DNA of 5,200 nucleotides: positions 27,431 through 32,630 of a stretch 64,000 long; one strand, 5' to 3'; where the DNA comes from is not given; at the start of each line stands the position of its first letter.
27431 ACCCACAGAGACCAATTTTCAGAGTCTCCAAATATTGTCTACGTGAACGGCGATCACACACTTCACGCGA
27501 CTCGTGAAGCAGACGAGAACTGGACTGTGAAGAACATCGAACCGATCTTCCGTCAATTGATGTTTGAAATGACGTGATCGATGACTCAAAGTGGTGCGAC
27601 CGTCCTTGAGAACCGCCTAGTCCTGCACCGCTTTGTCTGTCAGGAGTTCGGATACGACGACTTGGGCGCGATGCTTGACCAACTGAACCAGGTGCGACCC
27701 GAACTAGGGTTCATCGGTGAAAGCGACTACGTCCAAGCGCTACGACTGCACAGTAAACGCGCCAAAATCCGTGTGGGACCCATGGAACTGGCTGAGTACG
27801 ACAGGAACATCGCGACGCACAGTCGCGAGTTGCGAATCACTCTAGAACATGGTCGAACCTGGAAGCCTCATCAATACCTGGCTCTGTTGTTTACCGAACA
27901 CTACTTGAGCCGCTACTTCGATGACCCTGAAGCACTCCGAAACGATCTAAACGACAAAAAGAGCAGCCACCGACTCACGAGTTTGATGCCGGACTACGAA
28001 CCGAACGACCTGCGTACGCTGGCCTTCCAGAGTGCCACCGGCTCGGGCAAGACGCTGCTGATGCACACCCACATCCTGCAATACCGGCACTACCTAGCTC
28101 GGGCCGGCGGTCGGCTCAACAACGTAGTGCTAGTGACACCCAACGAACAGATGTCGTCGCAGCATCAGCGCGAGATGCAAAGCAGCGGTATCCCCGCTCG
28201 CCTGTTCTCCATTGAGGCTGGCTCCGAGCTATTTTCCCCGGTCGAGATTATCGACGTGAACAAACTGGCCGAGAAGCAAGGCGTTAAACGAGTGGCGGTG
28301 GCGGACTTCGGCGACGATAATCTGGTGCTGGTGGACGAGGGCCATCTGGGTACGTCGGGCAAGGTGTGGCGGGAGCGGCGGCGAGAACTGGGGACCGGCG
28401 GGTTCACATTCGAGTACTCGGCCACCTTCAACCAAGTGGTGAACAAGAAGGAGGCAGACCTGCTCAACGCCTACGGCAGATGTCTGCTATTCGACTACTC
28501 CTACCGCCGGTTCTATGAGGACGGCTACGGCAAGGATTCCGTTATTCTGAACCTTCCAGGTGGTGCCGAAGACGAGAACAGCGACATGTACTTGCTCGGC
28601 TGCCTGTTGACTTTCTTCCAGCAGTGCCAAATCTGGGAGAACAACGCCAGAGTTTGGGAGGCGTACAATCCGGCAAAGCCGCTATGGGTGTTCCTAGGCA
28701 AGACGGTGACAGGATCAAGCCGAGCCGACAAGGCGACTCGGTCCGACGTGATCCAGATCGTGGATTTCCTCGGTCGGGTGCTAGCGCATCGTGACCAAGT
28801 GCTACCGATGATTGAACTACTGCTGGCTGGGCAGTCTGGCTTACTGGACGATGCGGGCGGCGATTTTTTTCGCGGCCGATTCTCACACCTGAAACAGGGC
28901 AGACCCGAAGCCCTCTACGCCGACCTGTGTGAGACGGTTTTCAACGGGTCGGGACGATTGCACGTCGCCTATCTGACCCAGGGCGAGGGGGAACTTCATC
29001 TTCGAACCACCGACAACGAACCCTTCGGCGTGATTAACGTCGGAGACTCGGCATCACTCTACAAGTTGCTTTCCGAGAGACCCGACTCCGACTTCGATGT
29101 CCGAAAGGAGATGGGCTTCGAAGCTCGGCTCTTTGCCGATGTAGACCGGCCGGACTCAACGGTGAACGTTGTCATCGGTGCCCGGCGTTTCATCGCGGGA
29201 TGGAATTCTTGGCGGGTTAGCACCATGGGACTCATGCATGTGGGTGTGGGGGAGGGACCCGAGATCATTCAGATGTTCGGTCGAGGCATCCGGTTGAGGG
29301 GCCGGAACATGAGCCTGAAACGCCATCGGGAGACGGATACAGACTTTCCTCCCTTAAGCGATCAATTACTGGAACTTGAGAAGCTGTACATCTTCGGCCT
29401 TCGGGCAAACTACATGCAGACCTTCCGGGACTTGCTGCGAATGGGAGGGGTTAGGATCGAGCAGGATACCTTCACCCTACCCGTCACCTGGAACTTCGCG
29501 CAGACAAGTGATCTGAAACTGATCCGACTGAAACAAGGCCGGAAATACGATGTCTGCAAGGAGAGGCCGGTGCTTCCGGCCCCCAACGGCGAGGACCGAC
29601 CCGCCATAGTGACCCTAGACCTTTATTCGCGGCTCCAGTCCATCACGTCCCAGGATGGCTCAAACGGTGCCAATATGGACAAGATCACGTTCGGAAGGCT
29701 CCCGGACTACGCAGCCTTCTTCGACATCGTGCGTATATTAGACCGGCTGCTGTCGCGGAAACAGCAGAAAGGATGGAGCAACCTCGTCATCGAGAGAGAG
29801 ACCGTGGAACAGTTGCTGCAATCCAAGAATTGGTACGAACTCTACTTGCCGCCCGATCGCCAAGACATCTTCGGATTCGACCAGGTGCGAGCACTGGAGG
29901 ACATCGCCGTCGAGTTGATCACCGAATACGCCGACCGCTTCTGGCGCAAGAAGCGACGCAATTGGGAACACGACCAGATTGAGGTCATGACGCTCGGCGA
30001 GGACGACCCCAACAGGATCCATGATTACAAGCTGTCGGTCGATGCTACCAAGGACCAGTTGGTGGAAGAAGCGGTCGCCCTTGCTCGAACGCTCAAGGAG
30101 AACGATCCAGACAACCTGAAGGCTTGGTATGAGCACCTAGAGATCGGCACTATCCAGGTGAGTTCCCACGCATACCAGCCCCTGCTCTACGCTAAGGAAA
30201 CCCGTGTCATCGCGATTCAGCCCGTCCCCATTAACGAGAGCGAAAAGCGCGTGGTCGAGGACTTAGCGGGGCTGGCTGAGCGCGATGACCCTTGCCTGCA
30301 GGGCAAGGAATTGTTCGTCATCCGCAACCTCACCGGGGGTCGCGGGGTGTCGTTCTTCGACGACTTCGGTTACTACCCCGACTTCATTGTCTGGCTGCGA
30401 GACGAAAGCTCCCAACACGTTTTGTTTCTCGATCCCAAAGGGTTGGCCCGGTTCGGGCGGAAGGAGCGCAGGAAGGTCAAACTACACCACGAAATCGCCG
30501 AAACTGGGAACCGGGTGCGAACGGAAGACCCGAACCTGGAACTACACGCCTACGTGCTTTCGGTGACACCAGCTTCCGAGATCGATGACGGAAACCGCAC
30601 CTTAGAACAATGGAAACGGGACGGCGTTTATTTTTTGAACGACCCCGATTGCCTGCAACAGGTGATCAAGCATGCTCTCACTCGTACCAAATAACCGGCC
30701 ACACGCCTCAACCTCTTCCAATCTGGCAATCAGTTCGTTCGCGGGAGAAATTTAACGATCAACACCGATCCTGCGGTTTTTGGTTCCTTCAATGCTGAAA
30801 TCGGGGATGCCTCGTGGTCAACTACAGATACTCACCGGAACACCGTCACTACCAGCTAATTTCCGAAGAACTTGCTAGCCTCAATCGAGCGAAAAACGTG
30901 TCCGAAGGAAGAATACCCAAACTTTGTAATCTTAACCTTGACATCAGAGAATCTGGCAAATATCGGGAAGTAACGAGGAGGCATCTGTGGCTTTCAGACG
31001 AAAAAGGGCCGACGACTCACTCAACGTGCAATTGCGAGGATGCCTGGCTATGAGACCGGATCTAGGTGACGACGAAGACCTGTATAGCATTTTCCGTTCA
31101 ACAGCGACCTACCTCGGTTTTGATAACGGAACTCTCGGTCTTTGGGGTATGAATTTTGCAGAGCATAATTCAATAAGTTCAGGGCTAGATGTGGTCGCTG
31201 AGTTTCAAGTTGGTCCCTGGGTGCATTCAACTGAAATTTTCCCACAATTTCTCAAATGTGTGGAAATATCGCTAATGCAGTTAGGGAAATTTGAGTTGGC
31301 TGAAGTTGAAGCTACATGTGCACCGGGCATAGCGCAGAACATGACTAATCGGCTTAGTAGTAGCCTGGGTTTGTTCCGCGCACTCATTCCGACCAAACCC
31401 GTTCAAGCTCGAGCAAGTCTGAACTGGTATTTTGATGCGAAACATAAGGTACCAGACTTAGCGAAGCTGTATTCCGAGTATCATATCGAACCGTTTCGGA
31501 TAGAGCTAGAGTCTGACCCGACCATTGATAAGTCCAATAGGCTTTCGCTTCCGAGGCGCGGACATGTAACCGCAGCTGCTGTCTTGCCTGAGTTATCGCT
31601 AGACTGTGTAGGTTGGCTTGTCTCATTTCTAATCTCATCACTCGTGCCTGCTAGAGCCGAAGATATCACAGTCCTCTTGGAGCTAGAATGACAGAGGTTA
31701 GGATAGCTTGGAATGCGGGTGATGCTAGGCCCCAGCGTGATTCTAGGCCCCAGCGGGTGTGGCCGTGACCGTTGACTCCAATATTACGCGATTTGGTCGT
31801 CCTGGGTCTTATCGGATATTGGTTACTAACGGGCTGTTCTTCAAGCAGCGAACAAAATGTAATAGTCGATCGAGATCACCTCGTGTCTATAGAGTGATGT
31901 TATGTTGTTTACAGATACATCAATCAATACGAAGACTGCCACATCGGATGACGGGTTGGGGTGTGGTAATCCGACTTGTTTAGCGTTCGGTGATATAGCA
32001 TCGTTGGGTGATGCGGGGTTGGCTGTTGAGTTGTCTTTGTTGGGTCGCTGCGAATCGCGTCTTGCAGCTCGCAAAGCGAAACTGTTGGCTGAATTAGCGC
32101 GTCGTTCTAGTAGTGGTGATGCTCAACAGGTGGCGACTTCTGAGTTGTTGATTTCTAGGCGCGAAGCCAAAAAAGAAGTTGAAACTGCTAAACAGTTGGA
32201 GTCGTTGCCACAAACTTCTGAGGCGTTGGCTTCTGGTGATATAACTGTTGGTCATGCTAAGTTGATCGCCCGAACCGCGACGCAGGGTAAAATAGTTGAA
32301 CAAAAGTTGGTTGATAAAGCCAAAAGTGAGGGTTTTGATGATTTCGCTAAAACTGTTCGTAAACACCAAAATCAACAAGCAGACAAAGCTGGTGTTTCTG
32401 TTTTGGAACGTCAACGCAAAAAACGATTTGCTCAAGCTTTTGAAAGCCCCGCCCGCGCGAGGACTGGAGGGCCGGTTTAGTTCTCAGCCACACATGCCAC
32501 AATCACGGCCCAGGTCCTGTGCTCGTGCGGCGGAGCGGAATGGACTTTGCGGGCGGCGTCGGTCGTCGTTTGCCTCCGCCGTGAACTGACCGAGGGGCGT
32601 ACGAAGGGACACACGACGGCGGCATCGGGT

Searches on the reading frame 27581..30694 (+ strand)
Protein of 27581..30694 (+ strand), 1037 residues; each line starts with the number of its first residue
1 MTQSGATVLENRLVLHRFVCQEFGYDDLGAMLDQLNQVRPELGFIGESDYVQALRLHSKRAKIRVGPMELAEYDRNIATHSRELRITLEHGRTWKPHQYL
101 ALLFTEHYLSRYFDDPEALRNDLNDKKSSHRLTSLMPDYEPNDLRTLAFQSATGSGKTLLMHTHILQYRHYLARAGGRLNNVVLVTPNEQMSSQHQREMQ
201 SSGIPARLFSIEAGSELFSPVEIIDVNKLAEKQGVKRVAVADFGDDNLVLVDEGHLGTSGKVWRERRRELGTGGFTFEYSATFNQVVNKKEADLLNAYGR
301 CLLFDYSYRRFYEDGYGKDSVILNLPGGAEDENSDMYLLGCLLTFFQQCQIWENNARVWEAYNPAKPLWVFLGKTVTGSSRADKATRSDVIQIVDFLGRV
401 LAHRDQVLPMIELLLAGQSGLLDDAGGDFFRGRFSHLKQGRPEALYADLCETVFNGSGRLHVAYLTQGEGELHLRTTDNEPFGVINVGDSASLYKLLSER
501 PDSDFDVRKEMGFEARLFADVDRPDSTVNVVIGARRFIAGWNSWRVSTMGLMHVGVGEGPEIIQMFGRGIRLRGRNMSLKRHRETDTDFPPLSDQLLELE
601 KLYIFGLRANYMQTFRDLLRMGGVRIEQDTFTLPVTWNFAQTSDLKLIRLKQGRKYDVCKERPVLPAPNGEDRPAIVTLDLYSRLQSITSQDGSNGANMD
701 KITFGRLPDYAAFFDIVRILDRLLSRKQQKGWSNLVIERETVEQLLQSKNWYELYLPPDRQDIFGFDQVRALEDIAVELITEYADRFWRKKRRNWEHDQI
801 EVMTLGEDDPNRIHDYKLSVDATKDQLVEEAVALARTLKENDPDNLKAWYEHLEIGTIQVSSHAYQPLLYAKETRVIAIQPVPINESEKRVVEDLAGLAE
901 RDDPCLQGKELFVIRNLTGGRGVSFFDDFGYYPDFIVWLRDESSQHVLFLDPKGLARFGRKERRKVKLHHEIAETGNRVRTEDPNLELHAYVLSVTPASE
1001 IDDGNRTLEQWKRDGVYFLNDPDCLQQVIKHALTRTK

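Call 84: search_protein_families(library=pfam, max_evalue=0.00001, proteins=[window:27581-30694:+])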
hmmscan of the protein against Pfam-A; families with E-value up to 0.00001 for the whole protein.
window:27581-30694:+ (1037 aa): 1 family
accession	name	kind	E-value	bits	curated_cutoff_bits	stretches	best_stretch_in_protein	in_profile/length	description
PF04851.21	ResIII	-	5.1e-07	30.2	22.5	1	142-265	21-145/164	Type III restriction enzyme, res subunit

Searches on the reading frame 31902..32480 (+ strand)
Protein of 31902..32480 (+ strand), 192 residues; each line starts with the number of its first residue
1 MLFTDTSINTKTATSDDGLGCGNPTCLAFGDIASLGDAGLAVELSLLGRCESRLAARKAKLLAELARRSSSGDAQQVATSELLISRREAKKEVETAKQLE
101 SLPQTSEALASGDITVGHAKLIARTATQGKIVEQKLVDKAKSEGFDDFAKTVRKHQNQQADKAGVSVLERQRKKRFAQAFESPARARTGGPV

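Call 87: search_protein_families(library=pfam, max_evalue=0.00001, proteins=[window:31902-32480:+])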
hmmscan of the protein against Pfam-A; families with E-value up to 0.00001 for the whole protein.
window:31902-32480:+ (192 aa): 1 family
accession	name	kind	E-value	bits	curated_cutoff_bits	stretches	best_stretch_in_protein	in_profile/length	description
PF02720.22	DUF222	-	4.5e-07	29.9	24.4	1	52-161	12-128/306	Domain of unknown function (DUF222)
